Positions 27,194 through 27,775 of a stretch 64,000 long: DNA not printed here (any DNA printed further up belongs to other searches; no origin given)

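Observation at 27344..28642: N-lobe-only pseudokinase with proline-rich region and C-terminal membrane anchor, embedded in the T6SS between two tssK genes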

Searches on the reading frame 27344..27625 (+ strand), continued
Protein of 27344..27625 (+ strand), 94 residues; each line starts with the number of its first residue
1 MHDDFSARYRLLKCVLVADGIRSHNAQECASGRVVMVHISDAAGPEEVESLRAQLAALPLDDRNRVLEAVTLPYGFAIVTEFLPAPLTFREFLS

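Call 56: search_solved_structures(query=A5, max_evalue=1, show_alignments=2)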
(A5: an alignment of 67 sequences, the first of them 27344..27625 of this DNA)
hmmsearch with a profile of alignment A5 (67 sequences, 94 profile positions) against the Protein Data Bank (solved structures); distinct sequences matched with E-value up to 1: 21.
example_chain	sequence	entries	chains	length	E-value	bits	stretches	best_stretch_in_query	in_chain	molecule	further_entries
4rv1_A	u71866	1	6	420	1.5e-05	28.7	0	13-79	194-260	Engineered Protein OR497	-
2g9w_A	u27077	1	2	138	0.0028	21.4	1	25-63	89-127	conserved hypothetical protein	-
4hxt_A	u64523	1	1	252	0.0047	20.7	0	14-79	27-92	De Novo Protein OR329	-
7vf3_B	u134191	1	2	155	0.28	15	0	41-71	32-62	Uteroglobin,PB1m7 peptide,Uteroglobin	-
7vg7_B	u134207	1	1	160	0.3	14.9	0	41-71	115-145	Uteroglobin,PB1m6A9 peptide,Uteroglobin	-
5kbq_A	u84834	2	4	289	0.46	14.3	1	8-85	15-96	Serine/threonine-protein kinase PAK 1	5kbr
9d4x_A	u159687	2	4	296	0.47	14.2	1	8-85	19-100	Serine/threonine-protein kinase PAK 1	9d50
4zlo_A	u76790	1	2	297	0.47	14.2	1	8-85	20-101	Serine/threonine-protein kinase PAK 1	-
5dew_A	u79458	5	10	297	0.48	14.2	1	8-85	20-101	Serine/threonine-protein kinase PAK 1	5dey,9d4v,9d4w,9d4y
4p90_A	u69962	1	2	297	0.48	14.2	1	8-85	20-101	Serine/threonine-protein kinase PAK 1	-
4zji_A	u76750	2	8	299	0.48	14.2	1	8-85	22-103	Serine/threonine-protein kinase PAK 1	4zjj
4o0r_A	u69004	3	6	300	0.48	14.2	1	8-85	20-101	Serine/threonine-protein kinase PAK 1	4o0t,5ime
4zy4_A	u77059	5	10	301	0.48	14.2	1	8-85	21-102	Serine/threonine-protein kinase PAK 1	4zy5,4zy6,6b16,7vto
3fxz_A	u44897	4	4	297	0.53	14.1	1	8-85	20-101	Serine/threonine-protein kinase PAK 1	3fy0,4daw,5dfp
1f3m_C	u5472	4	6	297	0.53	14.1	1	8-85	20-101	SERINE/THREONINE-PROTEIN KINASE PAK-ALPHA | Serine/threonine-protein kinase PAK 1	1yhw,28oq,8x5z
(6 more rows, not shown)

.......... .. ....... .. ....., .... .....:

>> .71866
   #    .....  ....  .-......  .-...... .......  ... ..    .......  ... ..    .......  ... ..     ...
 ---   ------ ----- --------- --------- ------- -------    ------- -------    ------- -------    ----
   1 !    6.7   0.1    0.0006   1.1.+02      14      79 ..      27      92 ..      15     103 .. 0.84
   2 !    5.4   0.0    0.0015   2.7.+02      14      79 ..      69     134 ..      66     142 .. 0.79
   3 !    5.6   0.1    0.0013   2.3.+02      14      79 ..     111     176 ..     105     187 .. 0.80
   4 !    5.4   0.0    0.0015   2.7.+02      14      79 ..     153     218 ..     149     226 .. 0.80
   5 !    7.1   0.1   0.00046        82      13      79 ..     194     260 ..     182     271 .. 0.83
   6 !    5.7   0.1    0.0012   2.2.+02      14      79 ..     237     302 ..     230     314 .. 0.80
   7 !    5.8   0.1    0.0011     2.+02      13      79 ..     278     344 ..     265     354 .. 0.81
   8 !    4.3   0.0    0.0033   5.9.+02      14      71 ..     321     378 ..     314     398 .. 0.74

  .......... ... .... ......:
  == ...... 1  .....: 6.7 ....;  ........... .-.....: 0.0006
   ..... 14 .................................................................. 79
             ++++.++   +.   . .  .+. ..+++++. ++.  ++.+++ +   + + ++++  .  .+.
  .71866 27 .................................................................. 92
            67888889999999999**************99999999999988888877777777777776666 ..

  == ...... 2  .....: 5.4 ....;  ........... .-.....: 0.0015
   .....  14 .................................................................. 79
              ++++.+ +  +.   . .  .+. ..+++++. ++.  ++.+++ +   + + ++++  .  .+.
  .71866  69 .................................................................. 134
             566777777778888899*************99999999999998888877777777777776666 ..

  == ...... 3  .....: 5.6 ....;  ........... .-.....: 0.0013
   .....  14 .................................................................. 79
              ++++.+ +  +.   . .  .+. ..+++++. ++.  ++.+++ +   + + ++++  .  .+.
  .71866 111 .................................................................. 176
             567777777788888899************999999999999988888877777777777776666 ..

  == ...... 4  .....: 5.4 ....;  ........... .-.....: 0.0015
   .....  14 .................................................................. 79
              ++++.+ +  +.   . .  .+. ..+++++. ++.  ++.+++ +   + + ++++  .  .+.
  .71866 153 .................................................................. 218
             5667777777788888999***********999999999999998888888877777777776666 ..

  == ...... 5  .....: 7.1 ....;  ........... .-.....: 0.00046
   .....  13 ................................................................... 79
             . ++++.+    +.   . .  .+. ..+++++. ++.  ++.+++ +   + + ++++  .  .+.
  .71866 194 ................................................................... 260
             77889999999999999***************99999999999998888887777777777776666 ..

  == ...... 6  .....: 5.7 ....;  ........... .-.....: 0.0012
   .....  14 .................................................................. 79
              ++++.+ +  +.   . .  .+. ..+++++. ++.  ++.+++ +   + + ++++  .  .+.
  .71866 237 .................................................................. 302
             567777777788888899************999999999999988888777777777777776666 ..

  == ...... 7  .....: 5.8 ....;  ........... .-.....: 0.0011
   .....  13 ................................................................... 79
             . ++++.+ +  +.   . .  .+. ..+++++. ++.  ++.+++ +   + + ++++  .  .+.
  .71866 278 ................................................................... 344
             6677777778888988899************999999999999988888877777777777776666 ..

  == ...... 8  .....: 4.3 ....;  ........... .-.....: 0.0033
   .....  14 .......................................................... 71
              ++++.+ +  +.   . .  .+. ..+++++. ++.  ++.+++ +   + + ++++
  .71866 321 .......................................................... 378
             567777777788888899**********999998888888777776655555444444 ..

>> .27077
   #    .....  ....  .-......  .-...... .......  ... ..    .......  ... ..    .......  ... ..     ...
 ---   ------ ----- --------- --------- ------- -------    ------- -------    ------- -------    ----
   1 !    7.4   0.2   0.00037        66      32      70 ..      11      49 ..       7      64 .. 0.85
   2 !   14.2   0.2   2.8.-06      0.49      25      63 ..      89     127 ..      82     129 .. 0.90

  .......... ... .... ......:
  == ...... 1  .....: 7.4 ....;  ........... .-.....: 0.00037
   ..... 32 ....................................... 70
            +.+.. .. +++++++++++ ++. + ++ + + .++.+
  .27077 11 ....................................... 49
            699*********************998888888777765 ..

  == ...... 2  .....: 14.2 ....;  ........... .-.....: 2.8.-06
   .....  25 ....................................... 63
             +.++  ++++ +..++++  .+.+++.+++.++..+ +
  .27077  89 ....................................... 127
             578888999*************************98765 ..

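Call 72: search_protein_families(library=pfam, alignment_id=A5, max_evalue=10)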
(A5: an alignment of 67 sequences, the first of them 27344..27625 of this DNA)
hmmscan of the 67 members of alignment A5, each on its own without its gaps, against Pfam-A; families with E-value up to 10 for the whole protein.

A. member 1, window:27344-27625:+ (94 aa): 0 families

B. families by the number of members that match (of 67 scanned): 33 families (the first 25 are shown)
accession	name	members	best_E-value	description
PF24875.1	DUF7736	2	0.0088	Domain of unknown function (DUF7736)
PF01035.26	DNA_binding_1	2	0.048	6-O-methylguanine DNA methyltransferase, DNA binding domain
PF03532.18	OMS28_porin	1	0.0072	OMS28 porin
PF00669.25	Flagellin_N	1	0.013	Bacterial flagellin N-terminal helical region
PF23402.1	LTI65_LTI78_NYQTKV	1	0.02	LTI65/LTI78 NYQTKV repeat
PF05061.18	Pox_A11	1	0.021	Poxvirus A11 Protein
PF21244.3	PurT_C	1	0.022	PurT, C-terminal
PF19101.5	DUF5788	1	0.043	Family of unknown function (DUF5788)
PF01609.27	DDE_Tnp_1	1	0.045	Transposase DDE domain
PF03886.18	ABC_trans_aux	1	0.056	ABC-type transport auxiliary lipoprotein component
PF02580.21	Tyr_Deacylase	1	0.058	D-Tyr-tRNA(Tyr) deacylase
PF10098.14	DUF2336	1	0.069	Uncharacterised protein conserved in bacteria (DUF2336)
PF24344.1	PH_23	1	0.074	PH domain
PF07449.17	HyaE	1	0.074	Hydrogenase-1 expression protein HyaE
PF22978.1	HAD_Pex22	1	0.09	Peroxisome biogenesis protein 22, Haloacid dehydrogenase-like domain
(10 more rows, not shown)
